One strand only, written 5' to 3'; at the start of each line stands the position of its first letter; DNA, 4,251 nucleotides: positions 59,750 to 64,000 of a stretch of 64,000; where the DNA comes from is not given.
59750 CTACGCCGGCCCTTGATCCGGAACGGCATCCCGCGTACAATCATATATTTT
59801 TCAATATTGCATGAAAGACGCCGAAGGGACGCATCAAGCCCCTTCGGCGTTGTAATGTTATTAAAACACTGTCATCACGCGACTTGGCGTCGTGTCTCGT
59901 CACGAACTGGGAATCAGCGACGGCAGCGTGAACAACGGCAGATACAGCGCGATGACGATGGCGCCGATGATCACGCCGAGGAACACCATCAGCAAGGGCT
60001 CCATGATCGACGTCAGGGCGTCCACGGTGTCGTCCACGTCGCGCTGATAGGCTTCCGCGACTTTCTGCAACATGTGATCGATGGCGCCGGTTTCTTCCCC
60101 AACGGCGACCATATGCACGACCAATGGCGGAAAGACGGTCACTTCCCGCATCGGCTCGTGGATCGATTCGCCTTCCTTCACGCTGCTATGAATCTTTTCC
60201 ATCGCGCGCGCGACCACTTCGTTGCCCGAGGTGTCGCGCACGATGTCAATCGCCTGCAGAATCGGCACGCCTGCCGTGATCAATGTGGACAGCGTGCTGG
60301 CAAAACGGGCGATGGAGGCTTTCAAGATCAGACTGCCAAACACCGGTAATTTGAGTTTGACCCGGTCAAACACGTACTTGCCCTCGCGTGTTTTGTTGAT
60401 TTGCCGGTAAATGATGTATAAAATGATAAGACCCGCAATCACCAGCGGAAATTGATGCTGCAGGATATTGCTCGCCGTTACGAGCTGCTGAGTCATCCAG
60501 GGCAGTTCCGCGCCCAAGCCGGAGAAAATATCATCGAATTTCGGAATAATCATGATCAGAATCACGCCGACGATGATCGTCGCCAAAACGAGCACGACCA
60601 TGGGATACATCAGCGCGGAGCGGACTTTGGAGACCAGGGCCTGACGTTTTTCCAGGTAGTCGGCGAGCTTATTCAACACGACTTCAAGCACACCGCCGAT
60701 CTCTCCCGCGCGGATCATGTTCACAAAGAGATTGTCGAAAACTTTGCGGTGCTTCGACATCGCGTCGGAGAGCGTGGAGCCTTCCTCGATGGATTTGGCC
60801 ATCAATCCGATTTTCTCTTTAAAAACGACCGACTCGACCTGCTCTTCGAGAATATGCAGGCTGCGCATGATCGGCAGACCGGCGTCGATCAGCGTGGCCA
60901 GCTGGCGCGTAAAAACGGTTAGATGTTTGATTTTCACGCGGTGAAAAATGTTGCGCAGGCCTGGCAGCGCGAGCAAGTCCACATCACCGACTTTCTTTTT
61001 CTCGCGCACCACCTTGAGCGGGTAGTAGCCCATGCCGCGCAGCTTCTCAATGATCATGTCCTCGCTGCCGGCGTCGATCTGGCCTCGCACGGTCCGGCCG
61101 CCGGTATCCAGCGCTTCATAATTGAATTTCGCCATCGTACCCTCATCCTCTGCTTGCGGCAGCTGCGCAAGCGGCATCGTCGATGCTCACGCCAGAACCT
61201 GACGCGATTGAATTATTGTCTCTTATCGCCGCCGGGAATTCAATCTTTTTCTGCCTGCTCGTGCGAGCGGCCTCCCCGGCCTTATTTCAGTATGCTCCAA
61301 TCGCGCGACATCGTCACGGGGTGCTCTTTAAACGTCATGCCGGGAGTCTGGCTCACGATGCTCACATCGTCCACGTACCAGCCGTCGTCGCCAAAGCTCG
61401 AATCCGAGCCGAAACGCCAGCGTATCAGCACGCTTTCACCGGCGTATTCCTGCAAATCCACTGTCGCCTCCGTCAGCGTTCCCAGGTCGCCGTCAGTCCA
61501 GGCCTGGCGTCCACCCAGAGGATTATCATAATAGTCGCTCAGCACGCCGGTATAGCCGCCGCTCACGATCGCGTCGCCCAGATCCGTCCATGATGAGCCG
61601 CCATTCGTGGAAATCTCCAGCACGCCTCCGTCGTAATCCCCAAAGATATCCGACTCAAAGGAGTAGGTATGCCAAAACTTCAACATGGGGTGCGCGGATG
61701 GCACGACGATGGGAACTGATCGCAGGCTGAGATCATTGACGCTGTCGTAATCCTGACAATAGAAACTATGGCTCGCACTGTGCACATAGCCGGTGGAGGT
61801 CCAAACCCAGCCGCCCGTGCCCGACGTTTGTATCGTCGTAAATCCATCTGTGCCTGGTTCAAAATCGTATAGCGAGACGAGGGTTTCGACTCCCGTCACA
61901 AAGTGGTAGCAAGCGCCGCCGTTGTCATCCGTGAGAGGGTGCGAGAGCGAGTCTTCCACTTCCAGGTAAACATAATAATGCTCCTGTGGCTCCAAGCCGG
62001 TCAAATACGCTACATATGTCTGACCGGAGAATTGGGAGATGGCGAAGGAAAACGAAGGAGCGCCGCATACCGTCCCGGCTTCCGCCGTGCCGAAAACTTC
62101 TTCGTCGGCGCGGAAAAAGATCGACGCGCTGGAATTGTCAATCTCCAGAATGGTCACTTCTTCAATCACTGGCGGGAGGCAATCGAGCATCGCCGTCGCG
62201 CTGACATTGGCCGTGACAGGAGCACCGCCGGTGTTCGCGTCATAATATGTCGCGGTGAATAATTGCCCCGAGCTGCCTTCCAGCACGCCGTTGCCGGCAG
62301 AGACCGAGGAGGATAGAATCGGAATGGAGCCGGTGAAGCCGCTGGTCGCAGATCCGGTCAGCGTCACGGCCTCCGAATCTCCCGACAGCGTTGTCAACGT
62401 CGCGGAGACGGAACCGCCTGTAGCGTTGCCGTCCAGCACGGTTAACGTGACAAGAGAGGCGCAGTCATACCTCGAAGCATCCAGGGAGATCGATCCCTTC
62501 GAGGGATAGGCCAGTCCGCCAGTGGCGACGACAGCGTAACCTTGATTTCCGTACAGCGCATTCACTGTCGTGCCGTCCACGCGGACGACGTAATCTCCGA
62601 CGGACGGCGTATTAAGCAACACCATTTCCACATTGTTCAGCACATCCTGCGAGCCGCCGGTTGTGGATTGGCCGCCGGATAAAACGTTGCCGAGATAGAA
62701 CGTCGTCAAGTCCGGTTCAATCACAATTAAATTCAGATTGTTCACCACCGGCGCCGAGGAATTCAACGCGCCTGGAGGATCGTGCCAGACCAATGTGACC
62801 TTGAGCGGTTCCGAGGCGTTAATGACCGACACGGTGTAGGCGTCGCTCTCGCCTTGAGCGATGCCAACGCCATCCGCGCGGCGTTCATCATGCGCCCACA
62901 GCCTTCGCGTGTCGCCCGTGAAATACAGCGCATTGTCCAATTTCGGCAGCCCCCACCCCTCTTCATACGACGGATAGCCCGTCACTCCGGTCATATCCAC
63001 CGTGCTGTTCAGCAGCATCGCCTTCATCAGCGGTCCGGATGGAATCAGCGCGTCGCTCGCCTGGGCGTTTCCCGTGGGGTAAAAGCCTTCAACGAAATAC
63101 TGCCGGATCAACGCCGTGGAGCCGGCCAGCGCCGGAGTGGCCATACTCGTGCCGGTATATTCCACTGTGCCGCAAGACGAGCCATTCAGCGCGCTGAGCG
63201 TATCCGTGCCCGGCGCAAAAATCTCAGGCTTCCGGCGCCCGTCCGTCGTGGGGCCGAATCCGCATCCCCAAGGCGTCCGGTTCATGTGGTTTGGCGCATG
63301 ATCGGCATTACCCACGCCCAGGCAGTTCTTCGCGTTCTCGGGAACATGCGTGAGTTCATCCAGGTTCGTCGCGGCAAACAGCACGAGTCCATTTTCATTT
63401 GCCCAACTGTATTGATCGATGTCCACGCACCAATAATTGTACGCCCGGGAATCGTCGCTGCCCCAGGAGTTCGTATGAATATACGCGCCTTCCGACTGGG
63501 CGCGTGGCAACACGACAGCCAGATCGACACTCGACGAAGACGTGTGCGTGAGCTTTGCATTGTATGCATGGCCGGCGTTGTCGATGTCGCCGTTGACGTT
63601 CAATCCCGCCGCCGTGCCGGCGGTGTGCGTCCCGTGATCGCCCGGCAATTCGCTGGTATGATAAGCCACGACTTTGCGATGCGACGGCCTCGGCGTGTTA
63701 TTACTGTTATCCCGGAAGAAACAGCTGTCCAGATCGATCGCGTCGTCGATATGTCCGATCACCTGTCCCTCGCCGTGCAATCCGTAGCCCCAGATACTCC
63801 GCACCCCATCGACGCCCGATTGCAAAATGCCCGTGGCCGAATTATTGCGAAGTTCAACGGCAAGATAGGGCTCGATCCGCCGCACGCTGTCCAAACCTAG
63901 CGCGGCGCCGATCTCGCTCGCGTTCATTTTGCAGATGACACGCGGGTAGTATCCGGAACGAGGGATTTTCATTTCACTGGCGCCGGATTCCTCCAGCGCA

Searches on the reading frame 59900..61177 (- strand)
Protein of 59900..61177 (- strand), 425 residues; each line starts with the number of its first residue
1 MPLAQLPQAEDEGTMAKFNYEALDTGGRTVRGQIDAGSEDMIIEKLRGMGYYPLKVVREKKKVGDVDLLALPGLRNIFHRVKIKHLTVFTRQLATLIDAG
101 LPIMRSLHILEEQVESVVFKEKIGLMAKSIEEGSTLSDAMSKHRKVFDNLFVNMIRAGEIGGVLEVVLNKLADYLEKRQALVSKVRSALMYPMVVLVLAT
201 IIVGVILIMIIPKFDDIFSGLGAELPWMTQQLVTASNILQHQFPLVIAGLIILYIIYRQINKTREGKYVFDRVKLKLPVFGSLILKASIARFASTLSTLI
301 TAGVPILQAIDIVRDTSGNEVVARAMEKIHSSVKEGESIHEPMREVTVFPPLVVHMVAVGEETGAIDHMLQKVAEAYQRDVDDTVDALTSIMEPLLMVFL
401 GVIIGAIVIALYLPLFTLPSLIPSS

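Call 7: search_protein_families(library=pfam, proteins=[window:59900-61177:-], max_evalue=0.001)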
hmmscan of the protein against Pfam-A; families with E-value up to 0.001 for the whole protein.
window:59900-61177:- (425 aa): 1 family
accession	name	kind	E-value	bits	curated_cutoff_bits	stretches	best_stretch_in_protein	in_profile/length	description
PF00482.28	T2SSF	-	3e-65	218.3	25.2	2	89-212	1-125/125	Type II secretion system (T2SS), protein F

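Call 39: search_protein_families(library=ncbifam, proteins=[window:59900-61177:-], max_evalue=0.00001)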
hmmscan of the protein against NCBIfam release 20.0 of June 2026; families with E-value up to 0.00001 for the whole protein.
window:59900-61177:- (425 aa): 6 families
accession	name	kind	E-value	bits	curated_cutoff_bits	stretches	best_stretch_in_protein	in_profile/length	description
TIGR02120.1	GspF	equivalog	1.5e-118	396.6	424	1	18-422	1-401/401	type II secretion system inner membrane protein GspF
NF052606.1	T4PiliAsmPilCMyx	equivalog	2.9e-118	395.3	700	1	11-420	15-416/419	type IV pilus assembly protein PilC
NF052607.1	T4PiliAsmPilCThrm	equivalog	2.3e-117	392.5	700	1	15-418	1-400/406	type IV pilus assembly protein PilC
NF007861.0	PRK10573.1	equivalog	1.6e-87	294.2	401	1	18-421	7-397/401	protein transport protein HofC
NF047826.1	T3SSXpsF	equivalog_domain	9e-82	275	650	1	15-421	1-403/405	type II secretion system protein XpsF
NF041012.2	T4P_ComGB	equivalog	4.1e-41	141.4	240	2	162-417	75-329/332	competence type IV pilus assembly protein ComGB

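Call 67: find_homologous_proteins(query=window:59900-61177:-, max_evalue=1e-60)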
Query window:59900-61177:- (425 aa): 5702 proteins with E <= 1e-60 among 8000 candidates; the best 120 are listed.
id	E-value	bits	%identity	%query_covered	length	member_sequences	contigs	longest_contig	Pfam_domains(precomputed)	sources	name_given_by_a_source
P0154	9.5e-257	869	100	97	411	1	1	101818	PF00482.29,PF28597.1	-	-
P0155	3.3e-196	670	75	96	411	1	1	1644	PF00482.29,PF28597.1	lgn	-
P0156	1.4e-187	642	72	96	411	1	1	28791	PF00482.29,PF28597.1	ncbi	-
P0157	3.3e-187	640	72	96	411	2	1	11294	PF00482.29,PF28597.1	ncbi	-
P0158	1.0e-186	639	72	97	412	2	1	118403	PF00482.29,PF28597.1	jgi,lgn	-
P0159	8.5e-186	636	72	96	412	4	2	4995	PF00482.29,PF28597.1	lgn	-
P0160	1.0e-183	629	71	96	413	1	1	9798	PF00482.29,PF28597.1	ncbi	ncbi:MAG: type II secretion system F family protein [bacterium]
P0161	5.9e-183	626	71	96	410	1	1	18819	PF00482.29,PF28597.1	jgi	jgi:type IV pilus assembly protein PilC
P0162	7.3e-183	626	72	96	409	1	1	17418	PF00482.29,PF28597.1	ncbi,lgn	-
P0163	8.9e-183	626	70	96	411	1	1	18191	PF00482.29,PF28597.1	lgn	-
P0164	2.1e-182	625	70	96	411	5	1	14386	PF00482.29,PF28597.1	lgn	-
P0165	3.1e-182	624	70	96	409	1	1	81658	PF00482.29,PF28597.1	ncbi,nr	ncbi:MAG: type II secretion system F family protein [Candidatus Sumerlaeia bacterium]|nr:type II sec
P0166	1.2e-181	622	70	96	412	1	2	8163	PF00482.29,PF28597.1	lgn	-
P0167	1.5e-181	622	70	96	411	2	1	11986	PF00482.29,PF28597.1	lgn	-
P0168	1.5e-181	622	69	96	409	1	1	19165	PF00482.29,PF28597.1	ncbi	ncbi:MAG: type II secretion system F family protein [Sumerlaeia bacterium]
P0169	1.7e-181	622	69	96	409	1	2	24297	PF00482.29,PF28597.1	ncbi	-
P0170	2.2e-181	621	71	96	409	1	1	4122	PF00482.29,PF28597.1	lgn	-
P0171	2.7e-181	621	69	96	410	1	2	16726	PF00482.29,PF28597.1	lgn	-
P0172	3.1e-181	621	68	96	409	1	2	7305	PF00482.29,PF28597.1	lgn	-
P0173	4.0e-181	620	70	97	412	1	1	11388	PF00482.29,PF28597.1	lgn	-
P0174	5.4e-181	620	71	96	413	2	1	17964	PF00482.29,PF28597.1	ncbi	-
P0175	7.0e-181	619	70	96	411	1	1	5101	PF00482.29,PF28597.1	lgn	-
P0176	7.5e-181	619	71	96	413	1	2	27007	PF00482.29,PF28597.1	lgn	-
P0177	7.9e-181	619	70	96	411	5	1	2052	PF00482.29,PF28597.1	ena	-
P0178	9.3e-181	619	70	96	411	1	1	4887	PF00482.29,PF28597.1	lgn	-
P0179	1.2e-180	619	71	96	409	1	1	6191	PF00482.29,PF28597.1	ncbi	-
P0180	1.3e-180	619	70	96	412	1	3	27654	PF00482.29,PF28597.1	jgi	jgi:type IV pilus assembly protein PilC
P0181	1.4e-180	618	69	96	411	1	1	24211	PF00482.29,PF28597.1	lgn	-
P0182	3.3e-180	617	69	95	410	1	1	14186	PF00482.29,PF28597.1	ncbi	-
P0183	4.5e-180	617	69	96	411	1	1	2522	PF00482.29,PF28597.1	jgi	-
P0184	4.9e-180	617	69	96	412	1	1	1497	PF00482.29,PF28597.1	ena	-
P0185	6.2e-180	616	69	96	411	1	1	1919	PF00482.29,PF28597.1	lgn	-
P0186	6.5e-180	616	69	96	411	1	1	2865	PF00482.29,PF28597.1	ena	-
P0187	8.0e-180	616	69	96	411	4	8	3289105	PF00482.29,PF28597.1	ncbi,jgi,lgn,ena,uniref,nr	ncbi:Type IV fimbrial assembly protein PilC [Candidatus Sumerlaea chitinivorans]|jgi:type IV pilus a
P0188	9.3e-180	616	69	96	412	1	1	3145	PF00482.29,PF28597.1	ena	-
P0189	1.0e-179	616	68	96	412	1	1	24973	PF00482.29,PF28597.1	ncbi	-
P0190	1.2e-179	615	69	96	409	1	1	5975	PF00482.29,PF28597.1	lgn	-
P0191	1.2e-179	615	69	96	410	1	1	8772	PF00482.29,PF28597.1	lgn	-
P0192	1.4e-179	615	69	96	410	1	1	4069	PF00482.29,PF28597.1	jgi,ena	-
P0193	1.4e-179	615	70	96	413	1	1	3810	PF00482.29,PF28597.1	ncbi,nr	ncbi:MAG: type II secretion system F family protein [Candidatus Sumerlaeia bacterium]|nr:type II sec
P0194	1.5e-179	615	70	96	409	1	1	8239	PF00482.29,PF28597.1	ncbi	-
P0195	1.6e-179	615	69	96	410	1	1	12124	PF00482.29,PF28597.1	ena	-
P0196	1.8e-179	615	69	96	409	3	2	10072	PF00482.29,PF28597.1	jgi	-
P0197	2.3e-179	615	69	96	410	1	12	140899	PF00482.29,PF28597.1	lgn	-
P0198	2.8e-179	614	69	96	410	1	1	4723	PF00482.29,PF28597.1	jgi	jgi:type IV pilus assembly protein PilC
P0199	2.9e-179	614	69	96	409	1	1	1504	PF00482.29,PF28597.1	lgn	-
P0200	2.9e-179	614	69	96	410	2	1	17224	PF00482.29,PF28597.1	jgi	jgi:type IV pilus assembly protein PilC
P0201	3.5e-179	614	69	96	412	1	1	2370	PF00482.29,PF28597.1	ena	-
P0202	3.7e-179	614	69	96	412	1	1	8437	PF00482.29,PF28597.1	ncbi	-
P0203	3.7e-179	614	69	96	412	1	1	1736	PF00482.29,PF28597.1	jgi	jgi:type IV pilus assembly protein PilC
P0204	4.1e-179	614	68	96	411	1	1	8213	PF00482.29,PF28597.1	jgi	jgi:type IV pilus assembly protein PilC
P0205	5.0e-179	613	71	96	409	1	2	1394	PF00482.29,PF28597.1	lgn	-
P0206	5.5e-179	613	69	96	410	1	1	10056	PF00482.29,PF28597.1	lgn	-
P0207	5.6e-179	613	70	96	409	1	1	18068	PF00482.29,PF28597.1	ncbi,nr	ncbi:MAG: type II secretion system F family protein [Candidatus Sumerlaeia bacterium]|nr:type II sec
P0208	8.2e-179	613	68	96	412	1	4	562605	PF00482.29,PF28597.1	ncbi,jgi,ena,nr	ncbi:pilus assembly protein PilC [candidate division BRC1 bacterium HGW-BRC1-1]|jgi:type IV pilus as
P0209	8.3e-179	613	69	96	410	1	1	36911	PF00482.29,PF28597.1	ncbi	-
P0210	1.0e-178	612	69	96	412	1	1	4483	PF00482.29,PF28597.1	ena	-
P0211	1.0e-178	612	70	96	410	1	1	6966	PF00482.29,PF28597.1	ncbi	-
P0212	1.4e-178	612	69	96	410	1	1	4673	PF00482.29,PF28597.1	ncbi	-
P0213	1.5e-178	612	68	96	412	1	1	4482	PF00482.29,PF28597.1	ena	-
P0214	2.1e-178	611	69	96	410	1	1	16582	PF00482.29,PF28597.1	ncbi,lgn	-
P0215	2.2e-178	611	68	96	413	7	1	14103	PF00482.29,PF28597.1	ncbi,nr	ncbi:type II secretion system F family protein [Candidatus Sumerlaeota bacterium]|nr:type II secreti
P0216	2.4e-178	611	70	96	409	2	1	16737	PF00482.29,PF28597.1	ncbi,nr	ncbi:type II secretion system F family protein [Candidatus Sumerlaeota bacterium]|nr:type II secreti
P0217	2.6e-178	611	68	96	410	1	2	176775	PF00482.29,PF28597.1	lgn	-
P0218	2.7e-178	611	69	96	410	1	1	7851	PF00482.29,PF28597.1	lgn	-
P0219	4.2e-178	610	69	96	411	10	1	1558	PF00482.29,PF28597.1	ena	-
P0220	5.2e-178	610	68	96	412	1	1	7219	PF00482.29,PF28597.1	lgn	-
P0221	5.4e-178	610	69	96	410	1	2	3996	PF00482.29,PF28597.1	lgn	-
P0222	5.5e-178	610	70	96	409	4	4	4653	PF00482.29,PF28597.1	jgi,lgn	jgi:type IV pilus assembly protein PilC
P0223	5.8e-178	610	68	96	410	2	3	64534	PF00482.29,PF28597.1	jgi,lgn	jgi:type IV pilus assembly protein PilC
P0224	5.8e-178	610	68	96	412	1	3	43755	PF00482.29,PF28597.1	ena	-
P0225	6.8e-178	610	69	96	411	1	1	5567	PF00482.29,PF28597.1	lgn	-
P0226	6.9e-178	610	70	96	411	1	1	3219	PF00482.29,PF28597.1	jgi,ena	-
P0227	7.1e-178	610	69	96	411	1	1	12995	PF00482.29,PF28597.1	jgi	-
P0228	7.4e-178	610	70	96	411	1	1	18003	PF00482.29,PF28597.1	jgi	jgi:type IV pilus assembly protein PilC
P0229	8.3e-178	609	69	96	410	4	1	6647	PF00482.29,PF28597.1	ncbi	-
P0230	1.1e-177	609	70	96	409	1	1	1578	PF00482.29,PF28597.1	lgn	-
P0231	1.6e-177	608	67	96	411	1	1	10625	PF00482.29,PF28597.1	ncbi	-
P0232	1.6e-177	608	70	96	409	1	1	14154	PF00482.29,PF28597.1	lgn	-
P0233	1.7e-177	608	69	97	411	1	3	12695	PF00482.29,PF28597.1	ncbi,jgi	jgi:type IV pilus assembly protein PilC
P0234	1.7e-177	608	70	96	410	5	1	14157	PF00482.29,PF28597.1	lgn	-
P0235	1.8e-177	608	68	96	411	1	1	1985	PF00482.29,PF28597.1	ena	-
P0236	2.1e-177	608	69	96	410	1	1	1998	PF00482.29,PF28597.1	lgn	-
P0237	2.5e-177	608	69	96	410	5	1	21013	PF00482.29,PF28597.1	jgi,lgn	-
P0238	2.6e-177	608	69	96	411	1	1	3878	PF00482.29,PF28597.1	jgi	jgi:type IV pilus assembly protein PilC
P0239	4.8e-177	607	69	96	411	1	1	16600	PF00482.29,PF28597.1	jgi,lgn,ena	-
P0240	4.9e-177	607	68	96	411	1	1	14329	PF00482.29,PF28597.1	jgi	jgi:type IV pilus assembly protein PilC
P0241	5.8e-177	607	69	96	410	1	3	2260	PF00482.29,PF28597.1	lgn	-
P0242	5.9e-177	607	68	96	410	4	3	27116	PF00482.29,PF28597.1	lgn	-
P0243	5.9e-177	607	68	96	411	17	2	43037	PF00482.29,PF28597.1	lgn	-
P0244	7.6e-177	606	70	96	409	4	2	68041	PF00482.29,PF28597.1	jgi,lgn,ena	-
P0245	8.5e-177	606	70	96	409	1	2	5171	PF00482.29,PF28597.1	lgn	-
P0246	1.1e-176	606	68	96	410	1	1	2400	PF00482.29,PF28597.1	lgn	-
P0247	1.1e-176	606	68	96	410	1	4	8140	PF00482.29,PF28597.1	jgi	jgi:type IV pilus assembly protein PilC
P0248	1.2e-176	606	68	96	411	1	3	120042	PF00482.29,PF28597.1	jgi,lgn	jgi:type IV pilus assembly protein PilC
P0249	1.3e-176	605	68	96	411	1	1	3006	PF00482.29,PF28597.1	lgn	-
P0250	1.4e-176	605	70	96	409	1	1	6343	PF00482.29,PF28597.1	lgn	-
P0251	1.9e-176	605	67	96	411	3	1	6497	PF00482.29,PF28597.1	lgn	-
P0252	1.9e-176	605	70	96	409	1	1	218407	PF00482.29,PF28597.1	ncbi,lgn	-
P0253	2.4e-176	605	68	96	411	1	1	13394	PF00482.29,PF28597.1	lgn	-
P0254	2.6e-176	604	69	96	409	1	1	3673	PF00482.29,PF28597.1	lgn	-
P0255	3.6e-176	604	68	96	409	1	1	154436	PF00482.29,PF28597.1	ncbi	-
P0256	4.0e-176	604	67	96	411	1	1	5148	PF00482.29,PF28597.1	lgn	-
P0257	4.2e-176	604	67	96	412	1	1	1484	PF00482.29,PF28597.1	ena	-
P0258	4.4e-176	604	69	96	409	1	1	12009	PF00482.29,PF28597.1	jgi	-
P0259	5.2e-176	603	67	96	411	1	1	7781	PF00482.29,PF28597.1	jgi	-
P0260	5.8e-176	603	69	96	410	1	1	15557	PF00482.29,PF28597.1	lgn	-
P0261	7.4e-176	603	68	96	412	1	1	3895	PF00482.29,PF28597.1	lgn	-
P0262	8.0e-176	603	69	96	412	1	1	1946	PF00482.29,PF28597.1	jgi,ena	-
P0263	8.0e-176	603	67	96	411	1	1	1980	PF00482.29,PF28597.1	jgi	jgi:type IV pilus assembly protein PilC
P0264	9.6e-176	603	70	96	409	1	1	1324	PF00482.29,PF28597.1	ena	-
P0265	1.1e-175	602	67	96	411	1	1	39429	PF00482.29,PF28597.1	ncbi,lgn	ncbi:type II secretion system F family protein [soil metagenome]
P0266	1.1e-175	602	68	96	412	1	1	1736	PF00482.29,PF28597.1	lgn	-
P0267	1.3e-175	602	68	96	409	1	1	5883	PF00482.29,PF28597.1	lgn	-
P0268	1.3e-175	602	68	96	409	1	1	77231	PF00482.29,PF28597.1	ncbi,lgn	-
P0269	1.3e-175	602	67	96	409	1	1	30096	PF00482.29,PF28597.1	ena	-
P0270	1.3e-175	602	65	96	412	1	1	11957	PF00482.29,PF28597.1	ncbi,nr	ncbi:type II secretion system F family protein [Candidatus Sumerlaeota bacterium]|nr:type II secreti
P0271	1.4e-175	602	66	96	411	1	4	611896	PF00482.29,PF28597.1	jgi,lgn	jgi:type IV pilus assembly protein PilC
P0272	1.4e-175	602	67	96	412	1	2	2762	PF00482.29,PF28597.1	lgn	-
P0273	1.6e-175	602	67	96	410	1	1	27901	PF00482.29,PF28597.1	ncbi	-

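Call 69: find_encoding_contigs(protein=P0187, flank=10000, max_places=2)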
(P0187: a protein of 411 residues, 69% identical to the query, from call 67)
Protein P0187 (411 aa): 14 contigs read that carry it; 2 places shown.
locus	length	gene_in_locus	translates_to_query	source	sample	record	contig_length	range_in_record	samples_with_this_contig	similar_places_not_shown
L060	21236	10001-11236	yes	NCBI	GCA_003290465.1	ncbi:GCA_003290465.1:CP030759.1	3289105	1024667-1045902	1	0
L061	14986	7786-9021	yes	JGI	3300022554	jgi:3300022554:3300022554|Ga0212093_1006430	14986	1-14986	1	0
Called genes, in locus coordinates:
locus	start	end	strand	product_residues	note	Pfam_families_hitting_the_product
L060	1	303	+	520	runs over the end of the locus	PF00361:Proton_antipo_M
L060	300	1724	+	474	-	PF00420:Oxidored_q2 (weak), PF00361:Proton_antipo_M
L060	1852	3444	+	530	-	-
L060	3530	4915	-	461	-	PF00072:Response_reg, PF00158:Sigma54_activat, PF14532:Sigma54_activ_2, PF07728:AAA_5, PF25601:AAA_lid_14, PF02954:HTH_8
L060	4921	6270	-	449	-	PF00512:HisKA, PF14501:HATPase_c_5 (faint), PF02518:HATPase_c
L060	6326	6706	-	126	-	-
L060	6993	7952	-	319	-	PF01073:3Beta_HSD, PF01370:Epimerase, PF02719:Polysacc_synt_2 (weak), PF04321:RmlD_sub_bind, PF16363:GDP_Man_Dehyd, PF07993:NAD_binding_4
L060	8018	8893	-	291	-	-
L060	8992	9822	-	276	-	-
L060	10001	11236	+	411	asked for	PF28597:T2SSF_N, PF00482:T2SSF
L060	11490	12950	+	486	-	PF13231:PMT_2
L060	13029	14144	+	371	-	PF01041:DegT_DnrJ_EryC1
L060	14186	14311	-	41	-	-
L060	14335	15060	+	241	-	PF13641:Glyco_tranf_2_3 (weak), PF00535:Glycos_transf_2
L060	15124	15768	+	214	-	PF09335:VTT_dom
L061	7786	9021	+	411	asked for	PF28597:T2SSF_N, PF00482:T2SSF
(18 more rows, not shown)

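Call 70: find_encoding_contigs(protein=P0154, flank=10000, max_places=3)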
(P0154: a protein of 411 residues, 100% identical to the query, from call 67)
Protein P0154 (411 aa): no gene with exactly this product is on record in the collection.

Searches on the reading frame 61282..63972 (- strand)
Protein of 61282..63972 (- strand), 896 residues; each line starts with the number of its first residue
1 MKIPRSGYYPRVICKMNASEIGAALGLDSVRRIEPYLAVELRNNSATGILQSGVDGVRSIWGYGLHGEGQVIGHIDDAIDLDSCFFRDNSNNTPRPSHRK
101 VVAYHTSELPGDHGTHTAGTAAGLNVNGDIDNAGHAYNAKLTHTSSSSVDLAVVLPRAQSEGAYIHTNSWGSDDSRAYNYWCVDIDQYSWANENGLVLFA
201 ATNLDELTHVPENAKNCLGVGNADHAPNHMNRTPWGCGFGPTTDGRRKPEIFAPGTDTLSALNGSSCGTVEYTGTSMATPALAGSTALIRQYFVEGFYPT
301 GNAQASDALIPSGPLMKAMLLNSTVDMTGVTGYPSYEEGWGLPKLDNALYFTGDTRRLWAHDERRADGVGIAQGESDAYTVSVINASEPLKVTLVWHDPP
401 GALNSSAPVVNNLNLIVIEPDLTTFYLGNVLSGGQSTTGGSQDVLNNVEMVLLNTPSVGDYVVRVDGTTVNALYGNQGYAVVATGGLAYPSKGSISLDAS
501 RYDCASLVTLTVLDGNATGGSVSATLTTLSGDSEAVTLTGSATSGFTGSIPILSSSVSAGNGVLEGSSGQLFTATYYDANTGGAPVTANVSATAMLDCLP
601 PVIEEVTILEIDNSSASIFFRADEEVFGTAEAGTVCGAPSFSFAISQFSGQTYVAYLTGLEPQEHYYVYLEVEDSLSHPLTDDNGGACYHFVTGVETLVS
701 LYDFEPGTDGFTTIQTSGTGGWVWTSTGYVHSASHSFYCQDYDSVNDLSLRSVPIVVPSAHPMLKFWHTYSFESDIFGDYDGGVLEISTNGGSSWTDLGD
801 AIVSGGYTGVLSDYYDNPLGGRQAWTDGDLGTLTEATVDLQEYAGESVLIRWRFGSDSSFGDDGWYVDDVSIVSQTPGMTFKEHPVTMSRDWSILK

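Call 6: find_encoding_contigs(protein=window:61282-63972:-, flank=10000, max_places=4)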
Protein window:61282-63972:- (896 aa): no gene with exactly this product is on record in the collection.

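Call 7: search_protein_families(library=pfam, proteins=[window:61282-63972:-], max_evalue=0.001)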
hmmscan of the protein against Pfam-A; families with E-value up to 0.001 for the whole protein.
window:61282-63972:- (896 aa): 2 families
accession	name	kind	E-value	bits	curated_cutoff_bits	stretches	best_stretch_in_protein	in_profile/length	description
PF00082.27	Peptidase_S8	-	2.3e-27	96.5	21.8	1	67-341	1-288/288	Subtilase family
PF20773.4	InhA-like_MAM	-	0.00033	20.7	26.9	1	734-872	38-162/191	Immune inhibitor A-like, MAM domain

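Call 39: search_protein_families(library=ncbifam, proteins=[window:61282-63972:-], max_evalue=0.00001)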
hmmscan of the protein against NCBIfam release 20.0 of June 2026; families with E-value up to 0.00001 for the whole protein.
window:61282-63972:- (896 aa): 4 families
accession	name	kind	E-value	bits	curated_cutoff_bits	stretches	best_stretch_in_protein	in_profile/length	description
NF038112.1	myxo_dep_M36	subfamily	2.6e-27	94.5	1500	1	718-876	1005-1170/1604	myxosortase-dependent M36 family metallopeptidase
NF038111.1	rhom_dep_M36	equivalog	1.7e-18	65.5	1700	1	739-874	1030-1165/1315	rhombosortase-dependent M36 family metallopeptidase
NF040809.1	germ_prot_CspBA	exception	1.3e-10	39.6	1250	1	210-347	398-520/1099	bifunctional germination protease/germinant receptor pseudoprotease CspBA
NF040553.1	SGO_0316_fam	subfamily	6.8e-07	27.3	1400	1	237-297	657-715/1486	SGO_0316/SGO_0317 family LPXTG-anchored serine peptidase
